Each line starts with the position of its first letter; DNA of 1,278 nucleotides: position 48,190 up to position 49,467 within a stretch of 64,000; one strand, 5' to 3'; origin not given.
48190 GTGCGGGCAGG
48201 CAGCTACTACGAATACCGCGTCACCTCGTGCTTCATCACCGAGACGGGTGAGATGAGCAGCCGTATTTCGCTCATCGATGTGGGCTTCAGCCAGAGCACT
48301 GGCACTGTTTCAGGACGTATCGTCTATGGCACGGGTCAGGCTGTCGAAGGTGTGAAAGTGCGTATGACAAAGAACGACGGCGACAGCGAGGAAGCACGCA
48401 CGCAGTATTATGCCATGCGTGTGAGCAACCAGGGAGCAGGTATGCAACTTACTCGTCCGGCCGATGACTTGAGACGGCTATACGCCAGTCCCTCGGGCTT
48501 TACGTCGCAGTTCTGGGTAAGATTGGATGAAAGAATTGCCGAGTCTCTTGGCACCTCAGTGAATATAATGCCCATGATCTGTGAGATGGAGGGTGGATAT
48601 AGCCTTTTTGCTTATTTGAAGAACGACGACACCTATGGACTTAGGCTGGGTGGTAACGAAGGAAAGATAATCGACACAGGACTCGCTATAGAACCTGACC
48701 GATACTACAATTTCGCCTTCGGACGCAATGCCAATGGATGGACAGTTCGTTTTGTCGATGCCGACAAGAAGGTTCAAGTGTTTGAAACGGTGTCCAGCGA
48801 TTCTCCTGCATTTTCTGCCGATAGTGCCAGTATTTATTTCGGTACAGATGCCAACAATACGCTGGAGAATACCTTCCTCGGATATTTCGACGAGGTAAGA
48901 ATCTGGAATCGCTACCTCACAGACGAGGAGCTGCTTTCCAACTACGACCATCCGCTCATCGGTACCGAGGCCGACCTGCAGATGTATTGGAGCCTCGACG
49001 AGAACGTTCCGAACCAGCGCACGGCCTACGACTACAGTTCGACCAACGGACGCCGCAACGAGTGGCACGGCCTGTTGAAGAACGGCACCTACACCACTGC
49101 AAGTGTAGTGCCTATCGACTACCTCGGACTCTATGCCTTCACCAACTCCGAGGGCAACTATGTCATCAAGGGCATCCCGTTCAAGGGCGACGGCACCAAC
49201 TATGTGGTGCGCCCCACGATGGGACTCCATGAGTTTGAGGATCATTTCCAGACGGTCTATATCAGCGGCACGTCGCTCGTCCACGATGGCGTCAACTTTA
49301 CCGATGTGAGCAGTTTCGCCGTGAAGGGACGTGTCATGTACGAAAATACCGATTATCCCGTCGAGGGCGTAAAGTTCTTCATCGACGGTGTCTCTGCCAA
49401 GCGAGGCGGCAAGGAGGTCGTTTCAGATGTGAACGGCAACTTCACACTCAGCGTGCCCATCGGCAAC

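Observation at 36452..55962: Tandem pair of ~3,250-aa paralogous, LamG-rich, T9SS-tailed secreted proteins occupying 19.5 kb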

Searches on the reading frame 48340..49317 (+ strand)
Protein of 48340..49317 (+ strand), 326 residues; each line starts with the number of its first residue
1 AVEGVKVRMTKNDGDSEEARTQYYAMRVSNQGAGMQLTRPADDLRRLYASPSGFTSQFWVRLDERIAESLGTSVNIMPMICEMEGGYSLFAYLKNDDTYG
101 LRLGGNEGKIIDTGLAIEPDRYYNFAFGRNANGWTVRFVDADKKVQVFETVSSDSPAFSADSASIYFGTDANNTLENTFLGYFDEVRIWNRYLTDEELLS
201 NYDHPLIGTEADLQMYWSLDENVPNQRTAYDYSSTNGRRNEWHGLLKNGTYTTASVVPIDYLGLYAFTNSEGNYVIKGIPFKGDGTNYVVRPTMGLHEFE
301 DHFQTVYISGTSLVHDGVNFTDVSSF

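Call 70: search_protein_families(library=pfam, proteins=[window:48340-49317:+], max_evalue=1)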
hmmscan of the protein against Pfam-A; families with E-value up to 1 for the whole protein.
window:48340-49317:+ (326 aa): 2 families
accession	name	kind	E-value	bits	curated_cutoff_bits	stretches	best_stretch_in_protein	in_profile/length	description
PF13385.13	Laminin_G_3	-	4.2e-12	46.9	27.6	1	50-197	15-149/151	Concanavalin A-like lectin/glucanases superfamily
PF23848.1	DUF7212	-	0.033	14.5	27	1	72-93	12-33/61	Family of unknown function (DUF7212)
